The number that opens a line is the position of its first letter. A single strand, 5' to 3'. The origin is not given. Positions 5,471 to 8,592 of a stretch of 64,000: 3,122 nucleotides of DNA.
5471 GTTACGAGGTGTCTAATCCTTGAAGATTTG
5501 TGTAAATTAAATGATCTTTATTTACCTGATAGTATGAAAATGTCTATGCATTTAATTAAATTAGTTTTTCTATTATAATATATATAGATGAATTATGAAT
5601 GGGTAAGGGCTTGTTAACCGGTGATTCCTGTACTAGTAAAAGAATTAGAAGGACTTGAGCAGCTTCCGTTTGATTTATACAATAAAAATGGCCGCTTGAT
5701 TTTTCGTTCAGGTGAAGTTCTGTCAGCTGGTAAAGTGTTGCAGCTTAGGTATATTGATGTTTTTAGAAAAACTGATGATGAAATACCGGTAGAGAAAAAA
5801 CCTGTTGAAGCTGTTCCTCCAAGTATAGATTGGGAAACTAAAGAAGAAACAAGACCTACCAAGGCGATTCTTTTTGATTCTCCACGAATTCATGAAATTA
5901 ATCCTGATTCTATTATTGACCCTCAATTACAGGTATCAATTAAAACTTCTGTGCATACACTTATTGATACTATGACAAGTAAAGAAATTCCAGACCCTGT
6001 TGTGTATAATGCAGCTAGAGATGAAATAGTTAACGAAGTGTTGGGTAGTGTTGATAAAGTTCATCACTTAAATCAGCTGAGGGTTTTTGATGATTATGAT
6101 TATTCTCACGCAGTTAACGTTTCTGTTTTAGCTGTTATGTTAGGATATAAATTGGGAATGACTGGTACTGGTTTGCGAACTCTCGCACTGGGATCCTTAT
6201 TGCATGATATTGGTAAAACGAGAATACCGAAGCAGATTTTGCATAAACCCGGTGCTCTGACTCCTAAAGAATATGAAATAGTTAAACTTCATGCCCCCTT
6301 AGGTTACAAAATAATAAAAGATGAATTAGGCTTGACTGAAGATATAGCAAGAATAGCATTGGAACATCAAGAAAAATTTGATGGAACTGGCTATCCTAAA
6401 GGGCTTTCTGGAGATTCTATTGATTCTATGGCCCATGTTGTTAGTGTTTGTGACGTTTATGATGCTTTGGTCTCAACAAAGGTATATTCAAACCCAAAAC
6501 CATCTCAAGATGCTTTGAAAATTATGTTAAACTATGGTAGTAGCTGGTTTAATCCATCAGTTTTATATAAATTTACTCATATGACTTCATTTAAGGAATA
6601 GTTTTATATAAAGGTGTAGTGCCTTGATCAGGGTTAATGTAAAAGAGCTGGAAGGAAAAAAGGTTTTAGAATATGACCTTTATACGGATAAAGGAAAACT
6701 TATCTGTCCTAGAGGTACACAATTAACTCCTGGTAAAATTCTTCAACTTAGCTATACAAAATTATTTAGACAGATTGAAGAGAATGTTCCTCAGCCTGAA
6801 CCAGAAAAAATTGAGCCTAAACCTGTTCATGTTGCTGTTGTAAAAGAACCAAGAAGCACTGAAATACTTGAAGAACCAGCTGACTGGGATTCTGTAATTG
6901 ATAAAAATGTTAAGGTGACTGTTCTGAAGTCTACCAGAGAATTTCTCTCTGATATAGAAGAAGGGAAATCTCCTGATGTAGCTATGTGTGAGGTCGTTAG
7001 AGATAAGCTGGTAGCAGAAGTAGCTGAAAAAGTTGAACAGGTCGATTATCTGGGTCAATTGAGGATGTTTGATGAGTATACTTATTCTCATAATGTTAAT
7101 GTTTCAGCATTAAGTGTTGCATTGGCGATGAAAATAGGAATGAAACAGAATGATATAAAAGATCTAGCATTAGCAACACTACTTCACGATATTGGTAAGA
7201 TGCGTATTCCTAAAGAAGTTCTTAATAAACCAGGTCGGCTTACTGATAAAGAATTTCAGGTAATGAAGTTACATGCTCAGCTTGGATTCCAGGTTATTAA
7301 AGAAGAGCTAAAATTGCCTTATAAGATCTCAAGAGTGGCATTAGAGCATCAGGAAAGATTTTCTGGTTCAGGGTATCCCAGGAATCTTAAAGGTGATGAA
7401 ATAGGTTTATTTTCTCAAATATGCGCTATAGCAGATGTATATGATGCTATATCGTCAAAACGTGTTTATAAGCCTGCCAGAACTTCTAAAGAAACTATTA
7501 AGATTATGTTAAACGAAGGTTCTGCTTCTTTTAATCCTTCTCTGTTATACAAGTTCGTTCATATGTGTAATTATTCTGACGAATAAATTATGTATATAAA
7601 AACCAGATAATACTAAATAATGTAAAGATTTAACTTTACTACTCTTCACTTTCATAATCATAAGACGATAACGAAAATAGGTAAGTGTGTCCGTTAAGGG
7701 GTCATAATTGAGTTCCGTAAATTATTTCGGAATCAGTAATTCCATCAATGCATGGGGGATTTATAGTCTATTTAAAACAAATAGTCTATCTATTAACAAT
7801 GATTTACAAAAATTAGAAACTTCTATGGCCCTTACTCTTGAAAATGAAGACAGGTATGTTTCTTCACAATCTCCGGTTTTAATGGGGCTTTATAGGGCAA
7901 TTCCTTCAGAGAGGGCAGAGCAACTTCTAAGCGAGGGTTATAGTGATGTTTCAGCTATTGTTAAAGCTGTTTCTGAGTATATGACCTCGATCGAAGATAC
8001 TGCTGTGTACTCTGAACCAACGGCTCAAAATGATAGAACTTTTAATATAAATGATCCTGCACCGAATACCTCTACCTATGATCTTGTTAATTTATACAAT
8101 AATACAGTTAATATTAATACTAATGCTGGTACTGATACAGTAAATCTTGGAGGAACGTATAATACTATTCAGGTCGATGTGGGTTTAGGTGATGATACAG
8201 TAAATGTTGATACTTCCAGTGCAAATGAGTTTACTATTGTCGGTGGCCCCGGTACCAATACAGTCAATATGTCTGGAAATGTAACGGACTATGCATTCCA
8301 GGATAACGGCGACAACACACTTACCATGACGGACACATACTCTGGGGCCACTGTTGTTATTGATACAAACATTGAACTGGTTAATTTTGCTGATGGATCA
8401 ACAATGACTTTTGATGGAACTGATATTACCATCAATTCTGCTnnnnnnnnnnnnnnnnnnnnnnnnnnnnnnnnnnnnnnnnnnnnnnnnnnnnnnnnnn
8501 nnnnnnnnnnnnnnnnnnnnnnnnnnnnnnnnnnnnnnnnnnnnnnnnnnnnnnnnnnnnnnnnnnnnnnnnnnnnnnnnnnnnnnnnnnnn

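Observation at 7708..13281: Giant cysteine-free RTX-like repeat protein built from ~11 tandem 128-aa modules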

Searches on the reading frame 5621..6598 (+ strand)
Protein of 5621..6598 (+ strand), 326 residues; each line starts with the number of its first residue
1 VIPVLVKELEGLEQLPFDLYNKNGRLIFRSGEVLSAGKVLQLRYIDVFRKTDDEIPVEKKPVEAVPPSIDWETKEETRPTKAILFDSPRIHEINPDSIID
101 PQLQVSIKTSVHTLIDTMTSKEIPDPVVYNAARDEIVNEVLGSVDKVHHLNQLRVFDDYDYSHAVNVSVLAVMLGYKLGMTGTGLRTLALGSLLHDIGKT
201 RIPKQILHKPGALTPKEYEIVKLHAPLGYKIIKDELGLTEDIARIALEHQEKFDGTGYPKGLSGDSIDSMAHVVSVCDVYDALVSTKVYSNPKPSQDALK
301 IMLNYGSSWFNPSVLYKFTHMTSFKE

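Call 8: search_protein_families(library=pfam, proteins=[window:5621-6598:+], max_evalue=0.001)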
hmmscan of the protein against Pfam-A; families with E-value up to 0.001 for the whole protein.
window:5621-6598:+ (326 aa): 2 families
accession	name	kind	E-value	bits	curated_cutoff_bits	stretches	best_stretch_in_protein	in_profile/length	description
PF13487.12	HD_5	-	5.5e-30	104.8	27.2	1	163-314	17-170/170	HD domain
PF01966.28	HD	-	1.3e-17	64.6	22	1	161-282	2-115/116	HD domain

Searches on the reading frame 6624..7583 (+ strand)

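Call 8: search_protein_families(library=pfam, proteins=[window:6624-7583:+], max_evalue=0.001)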
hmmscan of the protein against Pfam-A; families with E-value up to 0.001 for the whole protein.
window:6624-7583:+ (320 aa): 2 families
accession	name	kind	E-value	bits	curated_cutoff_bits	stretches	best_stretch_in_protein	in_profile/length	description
PF13487.12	HD_5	-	3e-31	108.9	27.2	1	150-305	11-168/170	HD domain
PF01966.28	HD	-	1.2e-18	67.9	22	1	153-275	1-115/116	HD domain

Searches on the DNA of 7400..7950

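Call 11: search_rna_families(source=window, start=7400, end=7950, threshold=evalue, max_evalue=10, show_alignments=2)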
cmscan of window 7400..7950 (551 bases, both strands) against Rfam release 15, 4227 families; matches with E-value up to 10: 0.
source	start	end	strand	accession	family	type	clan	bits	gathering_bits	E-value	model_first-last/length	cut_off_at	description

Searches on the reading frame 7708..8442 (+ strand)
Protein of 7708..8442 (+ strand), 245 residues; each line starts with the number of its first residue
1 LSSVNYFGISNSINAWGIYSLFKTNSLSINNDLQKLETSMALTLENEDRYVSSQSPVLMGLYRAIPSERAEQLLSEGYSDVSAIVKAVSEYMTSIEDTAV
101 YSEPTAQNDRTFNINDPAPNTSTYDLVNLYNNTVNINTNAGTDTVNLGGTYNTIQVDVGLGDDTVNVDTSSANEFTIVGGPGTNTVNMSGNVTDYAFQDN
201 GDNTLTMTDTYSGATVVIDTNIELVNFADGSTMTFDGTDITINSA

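Call 57: predict_structure(alignment_id=A4)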
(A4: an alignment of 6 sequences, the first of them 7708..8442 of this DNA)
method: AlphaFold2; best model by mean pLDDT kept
length: 245 residues; sequences in the alignment: 6
mean_pLDDT: 68.7   pTM: 0.54
mean pLDDT of the five models: 68.7, 68.2, 68.1, 62.7, 56.7
residues with pLDDT >= 90: 58; 70-90: 84; 50-70: 27; < 50: 76
segments of 3 or more residues with pLDDT < 50: 1-30, 35-64, 95-108
pLDDT, mean of each block of 10 residues (from residue 1): 26 29 39 48 40 41 55 74 67 46 41 77 80 84 87 89 92 92 91 89 91 91 91 82 81
secondary structure, 60 per line:
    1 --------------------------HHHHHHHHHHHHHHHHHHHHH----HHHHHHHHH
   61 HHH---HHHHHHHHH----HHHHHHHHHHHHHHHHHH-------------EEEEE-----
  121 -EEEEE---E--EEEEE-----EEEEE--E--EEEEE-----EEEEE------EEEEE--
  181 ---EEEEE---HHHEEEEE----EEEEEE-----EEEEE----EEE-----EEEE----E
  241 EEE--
elements in order: H27-47 H52-63 H67-75 H80-97 E111-115 E122-126 E133-137 E143-147 E153-157 E163-167 E174-178 E184-188 E195-199 E204-209 E215-219 E224-226 E232-235 E240-243
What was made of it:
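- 7708..8013 (+): N-terminal region, aa 1-102. It has a Ser/Thr/Asn-rich, probably disordered head (invariant W16), then a conserved helical core (..P.L..LY+.IP.E+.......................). AF2 gives pLDDT below 50 for aa 1-64 and 55-74 for helices 67-97 (call 57).
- On LapA-type c-di-GMP-regulated T1SS adhesins: The N-terminus is mostly low-confidence helix or disorder (call 57).
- Tried and rejected: Not run, because the N-terminal 100 residues were modelled with low confidence (call 57).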

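Call 66: find_related_loci(query=A4, collection=genome_contigs, flank=10000)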
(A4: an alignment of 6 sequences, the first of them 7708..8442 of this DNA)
Query A4 (245 aa) in genome_contigs; peptide patterns used: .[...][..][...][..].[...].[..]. (x = any residue, [..] = any of these).
57 stretches matched a pattern; 2 encode a relative of the query (tblastn E <= 1e-3); 2 distinct loci.
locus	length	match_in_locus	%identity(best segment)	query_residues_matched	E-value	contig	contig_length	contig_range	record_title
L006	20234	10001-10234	37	133-196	2e-7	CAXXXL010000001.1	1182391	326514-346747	MAG: Christensenellaceae bacterium isolate f799d269-9f17-4ef2-88a6-4e1788b66faa genome assembly, contig: contig_1, whole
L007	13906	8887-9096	46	127-189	3e-5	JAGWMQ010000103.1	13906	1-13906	MAG: Verrucomicrobiota bacterium isolate REEB211 contig-150_6823, whole genome shotgun sequence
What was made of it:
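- On RTX protein family: The rest of the genome was not reachable, and the family is absent from the GTDB representative genomes (call 66).
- Tried and rejected: Found no family member, only two weak unrelated matches (call 66).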
